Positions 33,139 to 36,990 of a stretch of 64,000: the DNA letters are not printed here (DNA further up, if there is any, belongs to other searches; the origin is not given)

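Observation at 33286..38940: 1884-aa secreted beta-barrel giant protein, directly upstream of the rimP-nusA-infB operon and divergent from lptF/lptG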

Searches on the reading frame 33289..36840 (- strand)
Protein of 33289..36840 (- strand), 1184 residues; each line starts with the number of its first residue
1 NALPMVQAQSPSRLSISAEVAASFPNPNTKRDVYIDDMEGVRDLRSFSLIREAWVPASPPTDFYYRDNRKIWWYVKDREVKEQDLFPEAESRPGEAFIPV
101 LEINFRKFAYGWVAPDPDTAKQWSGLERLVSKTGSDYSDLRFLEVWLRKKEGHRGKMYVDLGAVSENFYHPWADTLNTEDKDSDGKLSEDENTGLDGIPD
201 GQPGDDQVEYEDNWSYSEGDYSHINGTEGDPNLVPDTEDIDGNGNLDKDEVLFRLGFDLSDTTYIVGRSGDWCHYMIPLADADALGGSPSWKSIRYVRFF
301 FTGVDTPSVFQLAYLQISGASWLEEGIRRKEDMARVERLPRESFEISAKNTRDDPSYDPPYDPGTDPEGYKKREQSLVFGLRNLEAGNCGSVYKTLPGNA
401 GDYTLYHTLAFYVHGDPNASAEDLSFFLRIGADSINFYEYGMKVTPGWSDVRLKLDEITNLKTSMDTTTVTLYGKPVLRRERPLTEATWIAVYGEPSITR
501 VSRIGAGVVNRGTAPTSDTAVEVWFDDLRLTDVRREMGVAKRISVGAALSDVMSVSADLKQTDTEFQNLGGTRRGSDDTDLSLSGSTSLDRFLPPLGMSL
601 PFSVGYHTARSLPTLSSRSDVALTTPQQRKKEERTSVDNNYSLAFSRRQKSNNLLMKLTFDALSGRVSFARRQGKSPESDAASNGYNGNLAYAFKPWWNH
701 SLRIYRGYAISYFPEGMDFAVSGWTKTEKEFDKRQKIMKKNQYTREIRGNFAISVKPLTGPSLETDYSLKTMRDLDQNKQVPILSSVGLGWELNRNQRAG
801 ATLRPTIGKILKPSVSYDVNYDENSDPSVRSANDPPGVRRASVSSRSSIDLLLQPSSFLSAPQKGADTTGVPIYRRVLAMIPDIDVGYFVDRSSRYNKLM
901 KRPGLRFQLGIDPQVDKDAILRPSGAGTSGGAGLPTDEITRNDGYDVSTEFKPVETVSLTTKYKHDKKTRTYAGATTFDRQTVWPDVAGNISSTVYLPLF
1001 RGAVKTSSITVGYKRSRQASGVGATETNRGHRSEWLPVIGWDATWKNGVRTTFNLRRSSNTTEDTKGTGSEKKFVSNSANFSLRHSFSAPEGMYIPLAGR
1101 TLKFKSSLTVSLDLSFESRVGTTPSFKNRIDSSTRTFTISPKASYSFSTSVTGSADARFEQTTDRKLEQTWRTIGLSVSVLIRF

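Call 44: predict_structure(alignment_id=A2)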
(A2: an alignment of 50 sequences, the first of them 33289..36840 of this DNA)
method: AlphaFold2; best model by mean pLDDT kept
length: 1184 residues; sequences in the alignment: 50
mean_pLDDT: 84.8   pTM: 0.52
mean pLDDT of the five models: 84.8, 82.9, 82.8, 81.8, 80.3
residues with pLDDT >= 90: 558; 70-90: 472; 50-70: 116; < 50: 38
segments of 3 or more residues with pLDDT < 50: 197-208, 862-869, 926-933
pLDDT, mean of each block of 10 residues (from residue 1): 55 84 67 84 86 90 88 87 74 69 88 70 92 88 92 90 90 75 60 52 44 73 75 68 84 93 86 91 91 94 87 90 90 91 89 84 81 89 95 87 90 92 95 94 95 92 87 92 89 92 95 91 94 86 89 89 83 82 88 75 94 86 86 93 87 85 91 92 93 90 89 92 93 87 92 93 93 89 82 94 84 93 90 84 95 74 47 64 89 92 92 87 53 68 93 81 95 87 92 64 81 95 90 90 87 94 81 95 81 55 67 95 87 94 75 85 92 85 61
secondary structure, 60 per line:
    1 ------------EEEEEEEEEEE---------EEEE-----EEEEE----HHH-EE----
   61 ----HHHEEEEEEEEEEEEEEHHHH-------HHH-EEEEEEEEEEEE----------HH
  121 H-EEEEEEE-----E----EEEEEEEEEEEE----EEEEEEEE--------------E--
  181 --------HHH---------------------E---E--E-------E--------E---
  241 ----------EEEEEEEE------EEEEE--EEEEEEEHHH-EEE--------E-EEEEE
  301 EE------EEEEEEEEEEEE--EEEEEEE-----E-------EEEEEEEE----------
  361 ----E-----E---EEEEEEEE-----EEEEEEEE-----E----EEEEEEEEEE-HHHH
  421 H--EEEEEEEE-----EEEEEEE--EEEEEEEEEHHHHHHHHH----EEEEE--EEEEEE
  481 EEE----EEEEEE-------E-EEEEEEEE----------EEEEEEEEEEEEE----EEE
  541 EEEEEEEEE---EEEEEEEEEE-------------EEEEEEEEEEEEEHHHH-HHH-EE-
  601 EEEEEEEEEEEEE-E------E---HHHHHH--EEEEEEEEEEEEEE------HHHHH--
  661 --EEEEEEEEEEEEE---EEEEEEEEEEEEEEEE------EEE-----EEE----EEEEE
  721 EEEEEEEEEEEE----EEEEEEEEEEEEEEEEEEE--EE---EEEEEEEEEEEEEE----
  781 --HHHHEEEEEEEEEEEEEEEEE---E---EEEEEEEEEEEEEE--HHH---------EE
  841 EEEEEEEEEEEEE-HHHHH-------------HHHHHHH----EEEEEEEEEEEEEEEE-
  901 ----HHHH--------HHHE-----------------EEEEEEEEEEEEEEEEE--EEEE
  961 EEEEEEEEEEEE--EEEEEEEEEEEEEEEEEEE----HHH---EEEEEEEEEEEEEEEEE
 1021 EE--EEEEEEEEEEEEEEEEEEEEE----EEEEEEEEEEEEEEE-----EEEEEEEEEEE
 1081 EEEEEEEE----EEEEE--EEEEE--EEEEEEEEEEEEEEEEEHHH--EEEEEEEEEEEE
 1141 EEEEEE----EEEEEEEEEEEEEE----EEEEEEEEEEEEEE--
elements in order (helices of 4 or more, strands of 3 or more residues): E13-23 E33-36 E42-46 E68-81 H82-85 E97-108 E123-129 E140-151 E156-163 E251-258 E265-269 E272-278 E283-285 E296-302 E309-320 E323-329 E343-350 E375-382 E388-395 E406-415 H417-421 E424-431 E437-443 E446-454 H455-463 E468-472 E475-483 E488-493 E503-510 E521-533 E538-549 E553-562 E576-588 H589-592 E601-613 H626-631 E634-647 H654-658 E663-675 E679-694 E701-703 E709-711 E716-732 E737-755 E763-776 H783-786 E787-803 E811-824 E839-853 H855-859 H873-879 E884-899 H905-908 E938-954 E957-972 E975-993 E1004-1022 E1025-1045 E1050-1064 E1070-1088 E1093-1097 E1100-1104 E1107-1123 E1129-1146 E1151-1164 E1169-1182
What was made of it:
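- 33295..35280 (-): C-terminal beta-rich region (residues 1221-1882): 27 long predicted strands, the bulk of the barrel wall. DSSP on the AF2 model of residues 701-1884, mean pLDDT 84.8 (call 44).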

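Call 47: fold_search(model_id=the predicted structure, library=pdb)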
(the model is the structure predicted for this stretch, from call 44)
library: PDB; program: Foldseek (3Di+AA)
matches with E <= 10: 622; with E <= 0.001: 16
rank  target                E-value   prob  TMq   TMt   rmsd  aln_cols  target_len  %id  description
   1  8gl8_A                9.8e-54  1.00  0.54  0.31  13.9      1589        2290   15  The Type 9 Secretion System Extended Translocon - SprA-PorV-PPI-RemZ-SkpA-SprE complex (released 2024-01-31)
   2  8gl6_A                1.8e-53  1.00  0.55  0.32  13.8      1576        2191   16  The Type 9 Secretion System in vitro assembled, RemA-CTD substrate bound complex (released 2024-01-31)
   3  6h3i_A                7.2e-47  1.00  0.54  0.33  13.6      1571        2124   14  Structural snapshots of the Type 9 protein translocon (released 2018-11-07)
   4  6h3j_A                7.8e-43  1.00  0.54  0.35  13.3      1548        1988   15  Structural snapshots of the Type 9 protein translocon Plug-complex (released 2018-11-07)
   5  8ae1_A                2.6e-05  0.99  0.18  0.21  28.3      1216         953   10  Structure of trimeric SlpA outer membrane protein (released 2022-11-30)
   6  5fq7_D                2.8e-04  0.92  0.14  0.17  28.6       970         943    8  Crystal structure of the SusCD complex BT2261-2264 from Bacteroides thetaiotaomicron (released 2016-12-21)
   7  6r2q_B                3.1e-04  1.00  0.18  0.30  26.0       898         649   10  Structure of the Mtr complex (released 2020-04-22)
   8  5fq6_I                3.1e-04  0.92  0.14  0.17  31.6       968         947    8  Crystal structure of the SusCD complex BT2261-2264 from Bacteroides thetaiotaomicron (released 2016-12-21)
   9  8agd_A                5.0e-04  0.94  0.18  0.19  29.8      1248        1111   10  Full SDBC and SOD assembly (released 2023-04-12)
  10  2hdf                  5.5e-04  1.00  0.15  0.26  13.9       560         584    9  Crystal structure of the Colicin I receptor Cir from E.coli (released 2007-05-08)
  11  7zgx_A                5.7e-04  0.99  0.21  0.25  23.2      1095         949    8  S-layer Deinoxanthin Binding Complex, C1 symmetry (released 2022-07-13)
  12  5fq6_D                7.3e-04  0.90  0.14  0.17  28.9       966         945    8  Crystal structure of the SusCD complex BT2261-2264 from Bacteroides thetaiotaomicron (released 2016-12-21)
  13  9vla_A                8.0e-04  0.23  0.06  0.11  35.4       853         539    8  Crystal structure of PNGase Bb in complex with MUXF glycopeptide (released 2026-02-18)
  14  5z6p_A                8.4e-04  1.00  0.09  0.15  12.1       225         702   12  The crystal structure of an agarase, AgWH50C (released 2019-01-02)
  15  5t3r_D                9.2e-04  0.80  0.13  0.17  31.6       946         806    8  Crystal structure of BT1762-1763 (released 2016-12-14)
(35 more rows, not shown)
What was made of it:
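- On LptD/OstA or BamA-type barrels (considered): LptD structures match at E >= 2e-3 with TM about 0.13 (call 47).
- There are weak Foldseek hits to SusC, LptD and TonB-dependent receptors (call 47). Those hits have E >= 2.8e-4 and TM-scores of 0.13-0.18, against E = 1e-53 and TMq 0.54 for SprA (call 47).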

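Call 67: search_protein_representatives(protein=window:33289-36840:-)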
Query: 1184 residues. Proteins with E-value up to 0.001 (for the whole library): 1252; up to 1e-10: 850; up to 1e-30: 447. The best 150 are listed.
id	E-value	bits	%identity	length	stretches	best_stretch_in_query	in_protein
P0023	0.0e+00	1421.1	56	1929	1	1-1184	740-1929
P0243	8.0e-241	818.5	63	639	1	72-654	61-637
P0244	1.3e-238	811.3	55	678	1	503-1184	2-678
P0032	6.5e-182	623.4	36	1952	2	2-846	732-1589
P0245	1.2e-165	569.5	54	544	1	33-534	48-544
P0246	1.3e-154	533.0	34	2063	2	2-844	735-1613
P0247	1.1e-145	503.4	35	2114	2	2-846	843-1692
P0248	4.6e-137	474.9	36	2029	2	356-1184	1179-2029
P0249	1.2e-133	463.5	51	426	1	101-534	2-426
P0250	7.0e-132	457.7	33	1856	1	2-1184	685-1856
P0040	5.4e-131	454.8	33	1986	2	2-833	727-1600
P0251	3.3e-130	452.2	33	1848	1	3-1184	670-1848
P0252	3.0e-128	445.7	34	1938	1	1-1176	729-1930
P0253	9.6e-126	437.4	32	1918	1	2-1170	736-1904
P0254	8.6e-124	430.9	35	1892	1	2-1172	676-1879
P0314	2.0e-85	303.9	31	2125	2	1-857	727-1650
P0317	8.6e-84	298.5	29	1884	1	1-1166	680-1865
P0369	9.9e-72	258.5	28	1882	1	1-1183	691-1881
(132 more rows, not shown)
